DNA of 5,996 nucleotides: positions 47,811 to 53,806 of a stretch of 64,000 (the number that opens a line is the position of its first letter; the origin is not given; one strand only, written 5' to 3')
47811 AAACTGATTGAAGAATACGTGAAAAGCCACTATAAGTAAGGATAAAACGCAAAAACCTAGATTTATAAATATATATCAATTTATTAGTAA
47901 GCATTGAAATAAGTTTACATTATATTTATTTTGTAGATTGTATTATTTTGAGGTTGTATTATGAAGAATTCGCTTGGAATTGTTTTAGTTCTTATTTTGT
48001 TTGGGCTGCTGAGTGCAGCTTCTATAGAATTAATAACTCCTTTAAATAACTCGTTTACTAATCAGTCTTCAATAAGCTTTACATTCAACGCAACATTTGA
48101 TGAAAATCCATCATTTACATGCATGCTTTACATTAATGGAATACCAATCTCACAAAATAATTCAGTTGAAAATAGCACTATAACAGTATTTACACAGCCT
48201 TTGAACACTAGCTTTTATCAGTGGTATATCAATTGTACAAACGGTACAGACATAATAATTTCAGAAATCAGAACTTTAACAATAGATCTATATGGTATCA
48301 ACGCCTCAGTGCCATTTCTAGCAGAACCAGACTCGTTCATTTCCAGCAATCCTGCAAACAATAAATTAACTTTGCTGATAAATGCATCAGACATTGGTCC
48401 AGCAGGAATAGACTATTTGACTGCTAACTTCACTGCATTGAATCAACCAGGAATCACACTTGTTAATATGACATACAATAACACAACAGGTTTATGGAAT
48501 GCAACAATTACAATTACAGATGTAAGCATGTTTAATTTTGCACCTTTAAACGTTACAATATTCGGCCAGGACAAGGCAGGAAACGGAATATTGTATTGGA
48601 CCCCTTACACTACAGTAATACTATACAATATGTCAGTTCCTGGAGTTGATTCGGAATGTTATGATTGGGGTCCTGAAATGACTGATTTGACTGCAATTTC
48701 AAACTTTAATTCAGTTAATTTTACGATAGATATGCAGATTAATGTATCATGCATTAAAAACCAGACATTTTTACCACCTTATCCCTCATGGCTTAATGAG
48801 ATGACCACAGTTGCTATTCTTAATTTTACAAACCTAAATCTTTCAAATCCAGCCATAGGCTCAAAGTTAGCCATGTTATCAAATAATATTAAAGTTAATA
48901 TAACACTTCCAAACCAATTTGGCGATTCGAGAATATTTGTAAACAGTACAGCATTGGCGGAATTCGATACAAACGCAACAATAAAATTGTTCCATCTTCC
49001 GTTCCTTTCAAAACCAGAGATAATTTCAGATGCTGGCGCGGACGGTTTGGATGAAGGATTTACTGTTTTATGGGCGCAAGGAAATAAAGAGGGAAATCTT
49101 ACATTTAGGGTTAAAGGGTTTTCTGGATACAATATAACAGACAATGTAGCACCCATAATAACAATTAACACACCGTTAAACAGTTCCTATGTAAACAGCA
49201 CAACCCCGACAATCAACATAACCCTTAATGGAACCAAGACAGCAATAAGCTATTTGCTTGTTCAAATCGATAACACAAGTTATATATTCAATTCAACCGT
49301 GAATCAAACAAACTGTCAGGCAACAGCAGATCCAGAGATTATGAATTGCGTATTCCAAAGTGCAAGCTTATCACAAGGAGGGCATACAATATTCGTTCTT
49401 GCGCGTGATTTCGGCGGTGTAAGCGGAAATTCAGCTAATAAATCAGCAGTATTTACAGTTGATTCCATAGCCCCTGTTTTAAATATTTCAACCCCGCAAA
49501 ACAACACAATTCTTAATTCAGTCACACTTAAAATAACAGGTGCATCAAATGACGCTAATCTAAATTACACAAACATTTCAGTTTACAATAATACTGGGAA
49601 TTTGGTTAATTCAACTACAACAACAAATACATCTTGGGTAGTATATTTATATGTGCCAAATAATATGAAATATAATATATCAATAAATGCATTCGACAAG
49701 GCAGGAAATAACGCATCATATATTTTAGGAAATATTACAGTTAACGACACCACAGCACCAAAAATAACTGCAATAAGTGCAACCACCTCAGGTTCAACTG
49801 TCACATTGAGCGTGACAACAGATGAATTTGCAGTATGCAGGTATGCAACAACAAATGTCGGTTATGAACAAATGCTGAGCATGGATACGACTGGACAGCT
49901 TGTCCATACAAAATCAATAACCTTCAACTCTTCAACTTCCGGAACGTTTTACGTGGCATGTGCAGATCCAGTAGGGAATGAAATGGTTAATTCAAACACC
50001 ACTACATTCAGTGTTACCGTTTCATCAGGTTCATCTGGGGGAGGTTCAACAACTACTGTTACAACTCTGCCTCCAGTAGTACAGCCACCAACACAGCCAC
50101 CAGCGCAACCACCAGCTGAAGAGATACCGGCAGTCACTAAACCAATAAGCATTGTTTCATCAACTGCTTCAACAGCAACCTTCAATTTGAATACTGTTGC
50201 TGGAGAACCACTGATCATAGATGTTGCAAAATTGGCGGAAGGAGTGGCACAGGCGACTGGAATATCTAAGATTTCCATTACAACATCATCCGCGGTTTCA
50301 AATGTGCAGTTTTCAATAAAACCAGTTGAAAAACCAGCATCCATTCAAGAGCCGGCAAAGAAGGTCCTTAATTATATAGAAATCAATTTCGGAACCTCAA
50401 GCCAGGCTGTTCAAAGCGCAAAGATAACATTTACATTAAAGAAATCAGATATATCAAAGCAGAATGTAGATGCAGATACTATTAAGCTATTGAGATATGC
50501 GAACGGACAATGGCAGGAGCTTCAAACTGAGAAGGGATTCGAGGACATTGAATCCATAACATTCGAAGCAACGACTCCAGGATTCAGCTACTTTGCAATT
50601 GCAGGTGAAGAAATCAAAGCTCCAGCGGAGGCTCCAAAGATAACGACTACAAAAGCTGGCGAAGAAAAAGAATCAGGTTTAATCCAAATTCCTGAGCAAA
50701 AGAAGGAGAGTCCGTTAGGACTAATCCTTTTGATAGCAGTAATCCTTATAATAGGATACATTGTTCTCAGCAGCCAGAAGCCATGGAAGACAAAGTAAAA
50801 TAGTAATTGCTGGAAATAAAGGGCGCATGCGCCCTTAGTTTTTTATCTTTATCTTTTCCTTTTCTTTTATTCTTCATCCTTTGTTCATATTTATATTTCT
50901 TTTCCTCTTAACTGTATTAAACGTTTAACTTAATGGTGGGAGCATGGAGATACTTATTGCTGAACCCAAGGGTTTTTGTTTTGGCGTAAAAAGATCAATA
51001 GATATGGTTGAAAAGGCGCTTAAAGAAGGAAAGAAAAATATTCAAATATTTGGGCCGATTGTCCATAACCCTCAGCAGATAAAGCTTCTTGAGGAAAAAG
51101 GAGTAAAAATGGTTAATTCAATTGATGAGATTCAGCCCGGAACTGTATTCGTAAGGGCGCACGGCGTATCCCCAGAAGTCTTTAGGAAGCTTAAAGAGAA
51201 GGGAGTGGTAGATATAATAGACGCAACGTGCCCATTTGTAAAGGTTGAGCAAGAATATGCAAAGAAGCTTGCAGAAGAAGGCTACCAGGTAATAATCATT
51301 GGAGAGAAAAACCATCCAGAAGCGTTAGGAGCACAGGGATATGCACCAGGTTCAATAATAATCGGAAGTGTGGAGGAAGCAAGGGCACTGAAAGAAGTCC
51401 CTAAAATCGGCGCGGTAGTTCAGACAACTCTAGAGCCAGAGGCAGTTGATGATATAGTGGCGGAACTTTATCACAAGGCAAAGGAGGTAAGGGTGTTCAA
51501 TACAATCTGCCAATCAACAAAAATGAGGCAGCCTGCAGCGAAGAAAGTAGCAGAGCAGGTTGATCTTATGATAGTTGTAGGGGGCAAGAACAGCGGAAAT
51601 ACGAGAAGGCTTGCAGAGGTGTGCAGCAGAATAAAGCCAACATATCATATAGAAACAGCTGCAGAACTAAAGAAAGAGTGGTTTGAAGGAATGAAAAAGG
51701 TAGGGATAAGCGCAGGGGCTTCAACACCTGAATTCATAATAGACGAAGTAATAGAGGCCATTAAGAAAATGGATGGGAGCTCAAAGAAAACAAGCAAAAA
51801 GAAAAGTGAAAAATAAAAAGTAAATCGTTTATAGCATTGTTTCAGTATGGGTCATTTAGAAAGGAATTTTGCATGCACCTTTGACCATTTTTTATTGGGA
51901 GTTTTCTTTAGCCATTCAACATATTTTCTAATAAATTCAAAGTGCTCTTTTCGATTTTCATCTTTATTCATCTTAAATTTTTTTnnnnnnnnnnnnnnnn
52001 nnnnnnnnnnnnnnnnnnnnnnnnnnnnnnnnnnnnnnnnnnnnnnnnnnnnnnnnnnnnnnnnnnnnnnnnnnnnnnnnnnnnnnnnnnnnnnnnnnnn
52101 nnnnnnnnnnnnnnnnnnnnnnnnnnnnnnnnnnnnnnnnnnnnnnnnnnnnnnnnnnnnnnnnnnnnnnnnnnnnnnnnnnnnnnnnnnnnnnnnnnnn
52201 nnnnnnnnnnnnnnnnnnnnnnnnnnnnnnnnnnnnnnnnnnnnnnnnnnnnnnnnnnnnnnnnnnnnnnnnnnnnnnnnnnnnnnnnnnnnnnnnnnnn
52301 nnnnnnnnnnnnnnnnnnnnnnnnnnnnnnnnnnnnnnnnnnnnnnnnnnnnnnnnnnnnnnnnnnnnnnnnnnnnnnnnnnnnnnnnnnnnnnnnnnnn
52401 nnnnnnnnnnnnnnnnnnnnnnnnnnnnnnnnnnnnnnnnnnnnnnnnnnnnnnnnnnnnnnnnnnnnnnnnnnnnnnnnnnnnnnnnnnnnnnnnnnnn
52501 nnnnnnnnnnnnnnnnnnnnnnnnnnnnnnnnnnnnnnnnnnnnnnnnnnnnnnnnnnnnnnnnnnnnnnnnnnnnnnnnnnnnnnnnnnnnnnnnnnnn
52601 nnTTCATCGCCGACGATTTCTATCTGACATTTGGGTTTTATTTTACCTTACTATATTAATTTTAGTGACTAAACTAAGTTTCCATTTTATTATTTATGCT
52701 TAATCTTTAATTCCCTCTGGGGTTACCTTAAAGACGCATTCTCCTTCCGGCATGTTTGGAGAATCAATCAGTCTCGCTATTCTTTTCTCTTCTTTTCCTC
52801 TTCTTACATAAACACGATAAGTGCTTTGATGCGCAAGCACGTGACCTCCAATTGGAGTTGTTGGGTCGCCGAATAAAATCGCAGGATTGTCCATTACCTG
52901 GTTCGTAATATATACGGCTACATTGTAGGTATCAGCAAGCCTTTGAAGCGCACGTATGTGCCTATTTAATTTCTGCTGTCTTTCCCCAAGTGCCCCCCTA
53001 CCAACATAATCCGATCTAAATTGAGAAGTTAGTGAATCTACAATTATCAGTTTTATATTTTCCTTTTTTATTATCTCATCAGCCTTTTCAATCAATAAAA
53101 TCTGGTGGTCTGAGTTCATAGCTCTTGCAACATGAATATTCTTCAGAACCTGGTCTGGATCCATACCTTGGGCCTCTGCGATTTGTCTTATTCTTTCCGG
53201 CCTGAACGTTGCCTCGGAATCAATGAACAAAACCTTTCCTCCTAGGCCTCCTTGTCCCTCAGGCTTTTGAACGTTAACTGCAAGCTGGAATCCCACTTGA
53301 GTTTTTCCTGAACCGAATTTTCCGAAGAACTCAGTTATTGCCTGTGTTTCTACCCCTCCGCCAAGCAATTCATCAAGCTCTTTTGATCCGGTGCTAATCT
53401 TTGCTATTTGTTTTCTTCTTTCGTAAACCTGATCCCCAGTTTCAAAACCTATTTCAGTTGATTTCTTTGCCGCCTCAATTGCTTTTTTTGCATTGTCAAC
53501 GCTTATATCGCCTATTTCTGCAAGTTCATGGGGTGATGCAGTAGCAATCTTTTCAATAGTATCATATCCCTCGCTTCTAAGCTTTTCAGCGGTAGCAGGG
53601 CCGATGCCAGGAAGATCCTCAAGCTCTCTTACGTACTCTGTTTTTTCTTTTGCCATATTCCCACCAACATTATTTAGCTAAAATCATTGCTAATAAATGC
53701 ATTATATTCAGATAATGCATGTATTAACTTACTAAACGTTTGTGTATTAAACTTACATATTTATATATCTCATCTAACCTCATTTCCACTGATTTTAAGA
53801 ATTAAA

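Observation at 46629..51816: Bacterial-type MEP-pathway terminal enzymes IspG and IspH in an archaeal context, with no other MEP genes nearby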

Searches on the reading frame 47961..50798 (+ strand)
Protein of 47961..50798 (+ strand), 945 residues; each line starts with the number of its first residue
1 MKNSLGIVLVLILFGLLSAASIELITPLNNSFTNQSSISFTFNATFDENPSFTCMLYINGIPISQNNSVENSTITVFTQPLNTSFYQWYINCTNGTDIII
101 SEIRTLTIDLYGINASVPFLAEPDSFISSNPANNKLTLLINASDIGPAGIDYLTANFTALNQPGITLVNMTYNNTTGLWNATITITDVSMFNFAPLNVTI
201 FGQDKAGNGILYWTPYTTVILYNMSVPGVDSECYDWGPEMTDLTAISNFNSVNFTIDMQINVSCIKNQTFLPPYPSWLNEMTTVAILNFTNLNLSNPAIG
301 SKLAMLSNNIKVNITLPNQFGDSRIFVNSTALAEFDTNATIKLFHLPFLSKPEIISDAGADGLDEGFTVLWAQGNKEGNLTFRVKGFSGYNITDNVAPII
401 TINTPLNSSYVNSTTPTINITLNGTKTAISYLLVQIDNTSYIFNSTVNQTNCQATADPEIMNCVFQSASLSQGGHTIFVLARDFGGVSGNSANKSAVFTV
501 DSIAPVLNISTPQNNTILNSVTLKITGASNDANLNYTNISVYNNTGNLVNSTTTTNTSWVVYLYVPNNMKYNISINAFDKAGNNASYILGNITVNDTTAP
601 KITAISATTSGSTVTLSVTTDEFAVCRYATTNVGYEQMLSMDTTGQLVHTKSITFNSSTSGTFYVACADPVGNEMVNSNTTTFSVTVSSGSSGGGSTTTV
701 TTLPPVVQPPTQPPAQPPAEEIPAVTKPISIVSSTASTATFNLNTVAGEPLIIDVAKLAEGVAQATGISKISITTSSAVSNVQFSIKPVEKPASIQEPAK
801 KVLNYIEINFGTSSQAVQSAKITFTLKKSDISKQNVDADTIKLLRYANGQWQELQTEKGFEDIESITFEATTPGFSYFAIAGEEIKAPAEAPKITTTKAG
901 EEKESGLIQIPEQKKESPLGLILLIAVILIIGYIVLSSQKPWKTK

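Call 3: search_protein_families(library=pfam, proteins=[window:47961-50798:+])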
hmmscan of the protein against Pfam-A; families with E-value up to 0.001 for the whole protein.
window:47961-50798:+ (945 aa): 0 families

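Call 4: search_protein_families(library=ncbifam, proteins=[window:47961-50798:+])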
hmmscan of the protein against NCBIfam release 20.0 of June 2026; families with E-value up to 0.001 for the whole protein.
window:47961-50798:+ (945 aa): 2 families
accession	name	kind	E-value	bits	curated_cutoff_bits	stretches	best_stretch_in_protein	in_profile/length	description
TIGR04213.1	PGF_pre_PGF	domain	2.3e-24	86.1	28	1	764-882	29-153/153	PGF-pre-PGF domain-containing protein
NF033510.3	Ca_tandemer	repeat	0.00054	20.3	50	0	394-486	7-93/96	Ca2+-stabilized repeat-containing adhesin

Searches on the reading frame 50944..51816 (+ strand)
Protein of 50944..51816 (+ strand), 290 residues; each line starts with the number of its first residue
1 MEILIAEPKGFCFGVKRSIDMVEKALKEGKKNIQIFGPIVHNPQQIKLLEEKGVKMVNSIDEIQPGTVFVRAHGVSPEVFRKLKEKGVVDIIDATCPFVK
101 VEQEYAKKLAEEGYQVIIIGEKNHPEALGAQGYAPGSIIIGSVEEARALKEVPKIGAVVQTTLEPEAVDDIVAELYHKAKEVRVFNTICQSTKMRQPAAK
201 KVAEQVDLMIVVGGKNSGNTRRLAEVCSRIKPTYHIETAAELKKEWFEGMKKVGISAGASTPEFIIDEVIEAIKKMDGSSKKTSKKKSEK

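Call 3: search_protein_families(library=pfam, proteins=[window:50944-51816:+])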
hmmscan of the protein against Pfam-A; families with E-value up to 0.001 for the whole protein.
window:50944-51816:+ (290 aa): 2 families
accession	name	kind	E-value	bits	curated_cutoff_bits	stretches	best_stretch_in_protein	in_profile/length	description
PF02401.23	LYTB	-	1.8e-96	323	24.5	1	3-274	1-267/267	LytB protein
PF13380.12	CoA_binding_2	-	8.4e-05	23.4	22.8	0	106-212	20-106/116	CoA binding domain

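Call 4: search_protein_families(library=ncbifam, proteins=[window:50944-51816:+])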
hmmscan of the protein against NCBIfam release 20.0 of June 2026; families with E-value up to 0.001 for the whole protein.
window:50944-51816:+ (290 aa): 8 families
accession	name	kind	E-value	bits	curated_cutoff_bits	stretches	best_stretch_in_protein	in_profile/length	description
NF000907.0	PRK00087.1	equivalog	3.5e-99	332.8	624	1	1-288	1-290/671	bifunctional 4-hydroxy-3-methylbut-2-enyl diphosphate reductase/30S ribosomal protein S1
TIGR00216.1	ispH_lytB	equivalog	2.7e-90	302.4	187.85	1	2-276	1-282/282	4-hydroxy-3-methylbut-2-enyl diphosphate reductase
NF009024.0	PRK12360.1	equivalog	2.3e-88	296.2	387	1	1-275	1-280/281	4-hydroxy-3-methylbut-2-enyl diphosphate reductase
NF002187.0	PRK01045.1-1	equivalog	4.5e-87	291.7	276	1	1-277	1-279/282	4-hydroxy-3-methylbut-2-enyl diphosphate reductase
NF002190.0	PRK01045.1-4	subfamily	1.6e-66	224.4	389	1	1-276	7-292/321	4-hydroxy-3-methylbut-2-enyl diphosphate reductase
NF002188.0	PRK01045.1-2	equivalog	1.6e-65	221.3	420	1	1-287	1-295/315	4-hydroxy-3-methylbut-2-enyl diphosphate reductase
NF002189.0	PRK01045.1-3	equivalog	8.1e-63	212.3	444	1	2-276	15-296/326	4-hydroxy-3-methylbut-2-enyl diphosphate reductase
NF009911.0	PRK13371.1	equivalog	2.6e-43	148.6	440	2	2-151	56-212/405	4-hydroxy-3-methylbut-2-enyl diphosphate reductase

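Call 29: search_solved_structures(query=window:50944-51816:+, show_alignments=3)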
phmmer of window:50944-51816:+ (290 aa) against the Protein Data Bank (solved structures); distinct sequences matched with E-value up to 0.001: 11.
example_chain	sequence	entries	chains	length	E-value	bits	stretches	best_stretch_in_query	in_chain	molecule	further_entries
3dnf_A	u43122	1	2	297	6.6e-79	268.5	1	2-276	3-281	4-hydroxy-3-methylbut-2-enyl diphosphate reductase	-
4h4c_A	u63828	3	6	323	1.9e-45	158.7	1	1-279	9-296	4-hydroxy-3-methylbut-2-enyl diphosphate reductase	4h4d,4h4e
3urk_A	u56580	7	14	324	2e-45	158.7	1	1-279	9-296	4-hydroxy-3-methylbut-2-enyl diphosphate reductase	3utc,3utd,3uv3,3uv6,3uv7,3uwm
3ke8_A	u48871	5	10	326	2e-45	158.7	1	1-279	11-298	4-hydroxy-3-methylbut-2-enyl diphosphate reductase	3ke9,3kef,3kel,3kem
4eb3_A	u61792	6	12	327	2e-45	158.7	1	1-279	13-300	4-hydroxy-3-methylbut-2-enyl diphosphate reductase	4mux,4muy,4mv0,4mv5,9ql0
3f7t_A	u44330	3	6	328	2.1e-45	158.6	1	1-279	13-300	4-hydroxy-3-methylbut-2-enyl diphosphate reductase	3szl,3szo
3zgl_A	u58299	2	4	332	2.1e-45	158.6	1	1-279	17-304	4-HYDROXY-3-METHYLBUT-2-ENYL DIPHOSPHATE REDUCTASE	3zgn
3t0f_A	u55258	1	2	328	5.3e-45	157.3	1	1-279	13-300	4-hydroxy-3-methylbut-2-enyl diphosphate reductase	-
3szu_A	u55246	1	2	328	5.3e-45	157.3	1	1-279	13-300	4-hydroxy-3-methylbut-2-enyl diphosphate reductase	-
3t0g_A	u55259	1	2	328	1.4e-44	155.9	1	1-279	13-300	4-hydroxy-3-methylbut-2-enyl diphosphate reductase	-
4n7b_A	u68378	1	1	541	1.7e-38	135.9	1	5-265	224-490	LytB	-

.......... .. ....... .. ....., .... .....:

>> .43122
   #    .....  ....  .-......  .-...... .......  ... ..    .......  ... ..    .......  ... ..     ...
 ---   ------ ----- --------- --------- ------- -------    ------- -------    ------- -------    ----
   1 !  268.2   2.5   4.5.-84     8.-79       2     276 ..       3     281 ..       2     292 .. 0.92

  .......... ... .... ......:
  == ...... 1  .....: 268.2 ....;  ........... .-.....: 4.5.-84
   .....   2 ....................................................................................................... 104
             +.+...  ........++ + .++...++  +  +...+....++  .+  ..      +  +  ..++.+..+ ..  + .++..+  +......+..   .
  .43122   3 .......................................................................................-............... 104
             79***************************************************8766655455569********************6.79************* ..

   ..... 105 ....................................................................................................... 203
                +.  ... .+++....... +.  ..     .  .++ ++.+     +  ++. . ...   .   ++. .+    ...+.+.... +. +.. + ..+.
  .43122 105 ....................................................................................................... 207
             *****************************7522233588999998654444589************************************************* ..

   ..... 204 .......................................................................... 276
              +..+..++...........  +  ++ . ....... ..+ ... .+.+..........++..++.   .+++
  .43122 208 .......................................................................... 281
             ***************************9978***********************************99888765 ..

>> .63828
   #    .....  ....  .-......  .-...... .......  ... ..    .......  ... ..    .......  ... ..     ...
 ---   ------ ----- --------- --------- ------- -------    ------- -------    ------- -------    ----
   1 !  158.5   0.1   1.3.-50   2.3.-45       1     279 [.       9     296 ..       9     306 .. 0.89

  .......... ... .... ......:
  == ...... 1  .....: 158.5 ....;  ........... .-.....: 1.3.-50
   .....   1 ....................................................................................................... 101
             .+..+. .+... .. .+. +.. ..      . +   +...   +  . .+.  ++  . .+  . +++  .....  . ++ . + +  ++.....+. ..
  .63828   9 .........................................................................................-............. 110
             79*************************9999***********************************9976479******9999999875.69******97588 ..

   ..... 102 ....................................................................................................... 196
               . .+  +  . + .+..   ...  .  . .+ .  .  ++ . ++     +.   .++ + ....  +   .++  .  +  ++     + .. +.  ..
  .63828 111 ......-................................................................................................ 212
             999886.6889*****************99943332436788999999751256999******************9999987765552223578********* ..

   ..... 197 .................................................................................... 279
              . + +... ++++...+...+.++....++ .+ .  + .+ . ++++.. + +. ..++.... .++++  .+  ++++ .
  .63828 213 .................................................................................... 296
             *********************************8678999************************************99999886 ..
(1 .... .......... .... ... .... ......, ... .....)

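Call 42: find_homologous_proteins(query=window:50944-51816:+)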
Query window:50944-51816:+ (290 aa): 7358 proteins with E <= 0.001 among 8000 candidates; the best 120 are listed.
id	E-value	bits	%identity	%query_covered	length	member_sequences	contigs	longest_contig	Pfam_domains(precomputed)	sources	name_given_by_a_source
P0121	8.9e-182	621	100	100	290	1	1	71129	PF02401.24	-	-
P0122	5.4e-164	562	91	94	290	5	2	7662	PF02401.24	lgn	-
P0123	1.9e-160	551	87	100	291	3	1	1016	PF02401.24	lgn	-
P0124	2.2e-159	547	89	95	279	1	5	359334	PF02401.24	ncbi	ncbi:MAG: 4-hydroxy-3-methylbut-2-enyl diphosphate reductase [Candidatus Micrarchaeia archaeon]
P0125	1.0e-158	545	87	100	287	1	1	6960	PF13380.13,PF02401.24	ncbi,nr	ncbi:MAG: 4-hydroxy-3-methylbut-2-enyl diphosphate reductase [Candidatus Micrarchaeota archaeon]|nr:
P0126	3.3e-155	533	88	95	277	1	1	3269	PF13380.13,PF02401.24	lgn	-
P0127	1.6e-152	525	86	96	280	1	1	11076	PF13380.13,PF02401.24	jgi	-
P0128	6.3e-152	523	86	96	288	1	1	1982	PF02401.24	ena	-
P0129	3.4e-151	520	85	96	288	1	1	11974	PF02401.24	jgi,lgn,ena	-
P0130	6.3e-151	519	85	96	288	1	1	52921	PF02401.24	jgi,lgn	jgi:4-hydroxy-3-methylbut-2-enyl diphosphate reductase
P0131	2.7e-150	517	85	96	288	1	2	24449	PF02401.24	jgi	jgi:4-hydroxy-3-methylbut-2-enyl diphosphate reductase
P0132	5.3e-150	516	85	96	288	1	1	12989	PF02401.24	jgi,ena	-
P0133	5.5e-150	516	85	97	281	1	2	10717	PF02401.24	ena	-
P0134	9.9e-150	516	83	97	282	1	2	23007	PF02401.24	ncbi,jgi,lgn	-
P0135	1.3e-149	515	85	96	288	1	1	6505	PF02401.24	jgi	-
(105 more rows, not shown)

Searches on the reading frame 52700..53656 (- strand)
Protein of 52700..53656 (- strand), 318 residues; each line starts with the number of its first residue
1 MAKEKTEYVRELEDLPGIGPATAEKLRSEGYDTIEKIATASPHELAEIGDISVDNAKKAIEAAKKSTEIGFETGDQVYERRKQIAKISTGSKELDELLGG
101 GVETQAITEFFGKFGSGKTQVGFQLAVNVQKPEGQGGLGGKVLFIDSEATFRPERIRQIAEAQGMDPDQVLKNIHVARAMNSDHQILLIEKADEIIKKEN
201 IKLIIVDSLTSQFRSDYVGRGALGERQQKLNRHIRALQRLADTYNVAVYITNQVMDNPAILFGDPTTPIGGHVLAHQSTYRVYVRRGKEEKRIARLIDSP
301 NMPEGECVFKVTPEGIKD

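Call 3: search_protein_families(library=pfam, proteins=[window:52700-53656:-])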
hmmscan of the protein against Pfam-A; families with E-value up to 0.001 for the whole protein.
window:52700-53656:- (318 aa): 10 families
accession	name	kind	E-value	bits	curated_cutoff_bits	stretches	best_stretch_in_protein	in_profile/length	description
PF08423.17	Rad51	-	3.1e-93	312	22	1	80-318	1-243/244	Rad51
PF00154.27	RecA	-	1.3e-18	67.9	27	1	79-292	25-226/262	recA bacterial DNA recombination protein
PF14520.12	HHH_5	-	2.4e-15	57.2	27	1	10-65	2-57/57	Helix-hairpin-helix domain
PF13481.12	AAA_25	-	4.3e-09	36.7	27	1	85-252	13-188/195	AAA domain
PF06745.19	ATPase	-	5.1e-09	36.3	26.6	1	87-255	1-165/231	KaiC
PF11731.14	Cdd1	-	4e-06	27.4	25.5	1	7-46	3-42/86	Pathogenicity locus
PF00633.29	HHH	-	5.5e-05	23.3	24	1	11-28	12-29/30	Helix-hairpin-helix motif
PF10391.15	DNA_pol_lambd_f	-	7.5e-05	22.9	29.8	1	14-46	5-37/51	Fingers domain of DNA polymerase lambda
PF03796.21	DnaB_C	-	0.00071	19.5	27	0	180-254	105-178/255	DnaB-like helicase C terminal domain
PF12826.13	HHH_2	-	0.00073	20.1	27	0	16-56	9-48/64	Helix-hairpin-helix motif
